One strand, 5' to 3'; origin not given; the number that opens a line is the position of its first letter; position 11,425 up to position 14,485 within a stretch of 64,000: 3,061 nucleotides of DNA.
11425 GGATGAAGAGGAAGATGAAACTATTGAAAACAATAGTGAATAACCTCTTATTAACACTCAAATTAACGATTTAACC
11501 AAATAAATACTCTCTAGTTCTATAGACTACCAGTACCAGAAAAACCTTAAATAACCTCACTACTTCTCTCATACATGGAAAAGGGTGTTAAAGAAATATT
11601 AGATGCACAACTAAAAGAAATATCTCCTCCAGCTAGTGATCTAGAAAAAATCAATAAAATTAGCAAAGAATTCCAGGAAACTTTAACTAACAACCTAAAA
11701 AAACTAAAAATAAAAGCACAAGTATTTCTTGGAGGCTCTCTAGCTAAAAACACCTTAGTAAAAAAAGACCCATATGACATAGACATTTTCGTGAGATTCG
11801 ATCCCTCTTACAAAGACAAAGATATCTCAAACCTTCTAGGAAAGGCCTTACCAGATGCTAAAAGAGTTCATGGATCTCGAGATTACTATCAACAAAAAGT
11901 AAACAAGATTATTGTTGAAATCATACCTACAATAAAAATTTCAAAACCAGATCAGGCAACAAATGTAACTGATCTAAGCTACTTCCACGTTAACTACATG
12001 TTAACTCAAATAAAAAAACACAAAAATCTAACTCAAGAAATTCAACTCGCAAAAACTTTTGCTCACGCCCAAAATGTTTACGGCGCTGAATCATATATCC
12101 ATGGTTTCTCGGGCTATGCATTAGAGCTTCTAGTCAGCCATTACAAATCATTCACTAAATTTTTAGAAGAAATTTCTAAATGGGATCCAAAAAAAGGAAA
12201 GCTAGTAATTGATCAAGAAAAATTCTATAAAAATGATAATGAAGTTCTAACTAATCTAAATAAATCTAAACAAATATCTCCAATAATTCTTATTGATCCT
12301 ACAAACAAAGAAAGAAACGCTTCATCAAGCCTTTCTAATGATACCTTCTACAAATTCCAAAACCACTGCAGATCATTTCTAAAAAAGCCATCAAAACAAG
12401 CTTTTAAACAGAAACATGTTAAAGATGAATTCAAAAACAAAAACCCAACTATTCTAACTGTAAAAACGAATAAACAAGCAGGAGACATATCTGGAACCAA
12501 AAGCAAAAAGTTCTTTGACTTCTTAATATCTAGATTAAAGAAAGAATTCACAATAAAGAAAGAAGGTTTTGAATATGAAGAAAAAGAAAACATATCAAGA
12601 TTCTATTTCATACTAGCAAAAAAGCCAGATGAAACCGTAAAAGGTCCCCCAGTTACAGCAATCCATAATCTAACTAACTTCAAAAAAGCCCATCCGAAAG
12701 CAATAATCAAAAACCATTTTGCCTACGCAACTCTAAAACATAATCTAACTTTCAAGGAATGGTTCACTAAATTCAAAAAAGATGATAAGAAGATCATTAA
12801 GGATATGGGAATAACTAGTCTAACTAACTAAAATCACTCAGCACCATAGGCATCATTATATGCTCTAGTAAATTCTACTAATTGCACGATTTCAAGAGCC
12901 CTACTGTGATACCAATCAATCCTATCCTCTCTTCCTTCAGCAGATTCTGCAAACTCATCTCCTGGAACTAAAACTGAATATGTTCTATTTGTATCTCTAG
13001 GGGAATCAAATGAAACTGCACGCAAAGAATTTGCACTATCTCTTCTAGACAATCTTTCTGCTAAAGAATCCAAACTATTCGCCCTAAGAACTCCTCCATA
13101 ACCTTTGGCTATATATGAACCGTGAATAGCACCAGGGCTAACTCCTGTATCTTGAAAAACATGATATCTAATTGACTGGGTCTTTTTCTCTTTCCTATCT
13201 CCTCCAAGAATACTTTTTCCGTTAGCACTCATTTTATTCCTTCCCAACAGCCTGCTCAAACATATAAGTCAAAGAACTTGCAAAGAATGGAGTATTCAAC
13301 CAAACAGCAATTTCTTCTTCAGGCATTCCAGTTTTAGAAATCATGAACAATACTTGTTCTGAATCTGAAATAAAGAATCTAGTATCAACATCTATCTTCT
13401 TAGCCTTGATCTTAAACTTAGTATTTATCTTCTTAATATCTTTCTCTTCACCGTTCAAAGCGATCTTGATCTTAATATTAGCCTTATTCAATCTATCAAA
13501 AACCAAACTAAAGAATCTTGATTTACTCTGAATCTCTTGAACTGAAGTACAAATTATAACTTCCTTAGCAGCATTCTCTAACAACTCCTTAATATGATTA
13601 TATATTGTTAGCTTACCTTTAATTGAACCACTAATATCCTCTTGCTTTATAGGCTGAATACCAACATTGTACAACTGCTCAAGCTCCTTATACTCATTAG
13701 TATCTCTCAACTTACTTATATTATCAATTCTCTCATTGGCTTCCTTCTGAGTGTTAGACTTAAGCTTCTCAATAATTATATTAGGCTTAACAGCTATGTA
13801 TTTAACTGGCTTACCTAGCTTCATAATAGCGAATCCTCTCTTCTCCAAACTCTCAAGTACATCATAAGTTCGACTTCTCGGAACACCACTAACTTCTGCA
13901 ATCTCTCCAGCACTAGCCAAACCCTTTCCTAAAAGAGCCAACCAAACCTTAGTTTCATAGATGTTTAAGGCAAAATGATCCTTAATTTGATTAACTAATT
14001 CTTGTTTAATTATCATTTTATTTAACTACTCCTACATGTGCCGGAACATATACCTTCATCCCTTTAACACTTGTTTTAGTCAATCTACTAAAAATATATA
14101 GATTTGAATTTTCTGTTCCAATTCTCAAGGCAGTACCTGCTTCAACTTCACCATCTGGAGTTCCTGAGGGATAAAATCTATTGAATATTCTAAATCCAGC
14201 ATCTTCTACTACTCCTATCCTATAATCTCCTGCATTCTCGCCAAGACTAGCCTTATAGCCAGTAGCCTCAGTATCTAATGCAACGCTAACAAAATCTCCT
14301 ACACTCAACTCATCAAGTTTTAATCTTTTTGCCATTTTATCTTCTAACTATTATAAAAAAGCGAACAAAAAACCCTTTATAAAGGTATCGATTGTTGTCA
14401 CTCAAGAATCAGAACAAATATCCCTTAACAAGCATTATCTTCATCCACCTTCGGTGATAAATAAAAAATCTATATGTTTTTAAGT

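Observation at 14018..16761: Stand-alone GHKL/MORC-like ATPase in a compositionally atypical island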

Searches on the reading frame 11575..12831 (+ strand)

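Call 3: search_protein_families(library=pfam, proteins=[window:11575-12831:+], max_evalue=0.1)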
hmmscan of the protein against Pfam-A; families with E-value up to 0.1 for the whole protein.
window:11575-12831:+ (418 aa): 4 families
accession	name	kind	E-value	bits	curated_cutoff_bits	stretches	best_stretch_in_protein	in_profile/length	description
PF09249.16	tRNA_NucTransf2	-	1.5e-31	109.3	27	1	155-277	2-112/113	tRNA nucleotidyltransferase, second domain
PF01909.29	NTP_transf_2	-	9.3e-06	26.4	21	1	40-123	7-78/93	Nucleotidyltransferase domain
PF22014.2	DUF6932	-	0.0002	22.3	27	1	36-88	40-89/142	Family of unknown function (DUF6932)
PF17406.7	Nrap_D5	-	0.056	13.7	27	0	185-236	45-99/162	Nrap protein PAP/OAS1-like domain 5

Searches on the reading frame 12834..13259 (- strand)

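Call 3: search_protein_families(library=pfam, proteins=[window:12834-13259:-], max_evalue=0.1)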
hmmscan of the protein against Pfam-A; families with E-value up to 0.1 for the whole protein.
window:12834-13259:- (141 aa): 0 families

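Call 4: search_protein_families(library=padloc, proteins=[window:12834-13259:-], max_evalue=0.1)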
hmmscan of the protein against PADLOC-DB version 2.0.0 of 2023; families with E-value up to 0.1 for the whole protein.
window:12834-13259:- (141 aa): 1 family
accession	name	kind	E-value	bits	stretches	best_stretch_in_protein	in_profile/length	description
PDLC03872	LmuC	-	0.0091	13.4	1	87-130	131-174/220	-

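Call 9: search_protein_families(library=ncbifam, proteins=[window:12834-13259:-], max_evalue=0.1)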
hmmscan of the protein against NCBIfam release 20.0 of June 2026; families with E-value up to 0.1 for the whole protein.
window:12834-13259:- (141 aa): 0 families

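Call 19: search_protein_families(library=phrogs, proteins=[window:12834-13259:-], max_evalue=0.1)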
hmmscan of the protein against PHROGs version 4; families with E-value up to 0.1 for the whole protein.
window:12834-13259:- (141 aa): 0 families

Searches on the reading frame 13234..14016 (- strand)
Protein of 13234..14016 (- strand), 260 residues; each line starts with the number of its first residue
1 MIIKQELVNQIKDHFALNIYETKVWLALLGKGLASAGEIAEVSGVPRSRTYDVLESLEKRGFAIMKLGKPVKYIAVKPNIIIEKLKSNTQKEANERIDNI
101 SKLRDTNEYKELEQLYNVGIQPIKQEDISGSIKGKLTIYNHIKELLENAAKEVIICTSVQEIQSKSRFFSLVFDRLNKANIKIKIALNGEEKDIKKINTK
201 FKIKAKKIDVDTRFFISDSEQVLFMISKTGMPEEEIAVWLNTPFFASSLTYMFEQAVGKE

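Call 3: search_protein_families(library=pfam, proteins=[window:13234-14016:-], max_evalue=0.1)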
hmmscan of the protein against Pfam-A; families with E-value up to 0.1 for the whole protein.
window:13234-14016:- (260 aa): 6 families
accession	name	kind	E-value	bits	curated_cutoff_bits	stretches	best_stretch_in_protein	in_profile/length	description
PF01978.25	TrmB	-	1.2e-17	63.9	25.6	1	14-78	3-67/68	Sugar-specific transcriptional regulator TrmB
PF11495.14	Regulator_TrmB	-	4.2e-05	23.3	22.2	1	132-253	5-124/233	Archaeal transcriptional regulator TrmB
PF09339.16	HTH_IclR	-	0.00024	21.3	22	1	32-62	18-47/52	IclR helix-turn-helix domain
PF22952.2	KH_11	-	0.014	16.2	24.6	1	82-153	6-74/85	Eukaryotic type KH-domain (KH-domain type I)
PF12840.13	HTH_20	-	0.043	14.2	27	0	27-62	11-47/51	Helix-turn-helix domain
PF12802.13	MarR_2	-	0.048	14.3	27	1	26-62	14-49/61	MarR family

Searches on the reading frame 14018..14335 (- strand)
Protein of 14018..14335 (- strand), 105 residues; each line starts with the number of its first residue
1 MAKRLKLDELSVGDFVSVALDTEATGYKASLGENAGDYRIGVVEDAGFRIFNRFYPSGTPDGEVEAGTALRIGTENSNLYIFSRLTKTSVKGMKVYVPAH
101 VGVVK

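Call 3: search_protein_families(library=pfam, proteins=[window:14018-14335:-], max_evalue=0.1)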
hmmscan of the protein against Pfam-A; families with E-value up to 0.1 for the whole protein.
window:14018-14335:- (105 aa): 0 families

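Call 4: search_protein_families(library=padloc, proteins=[window:14018-14335:-], max_evalue=0.1)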
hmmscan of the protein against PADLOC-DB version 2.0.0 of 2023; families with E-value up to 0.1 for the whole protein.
window:14018-14335:- (105 aa): 0 families

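Call 9: search_protein_families(library=ncbifam, proteins=[window:14018-14335:-], max_evalue=0.1)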
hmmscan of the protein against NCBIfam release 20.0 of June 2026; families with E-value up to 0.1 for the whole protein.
window:14018-14335:- (105 aa): 0 families

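Call 19: search_protein_families(library=phrogs, proteins=[window:14018-14335:-], max_evalue=0.1)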
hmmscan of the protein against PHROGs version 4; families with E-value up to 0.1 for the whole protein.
window:14018-14335:- (105 aa): 1 family
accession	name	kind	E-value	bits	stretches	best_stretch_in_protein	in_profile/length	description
phrog_25825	-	unknown function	0.085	13.9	1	17-80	63-120/127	-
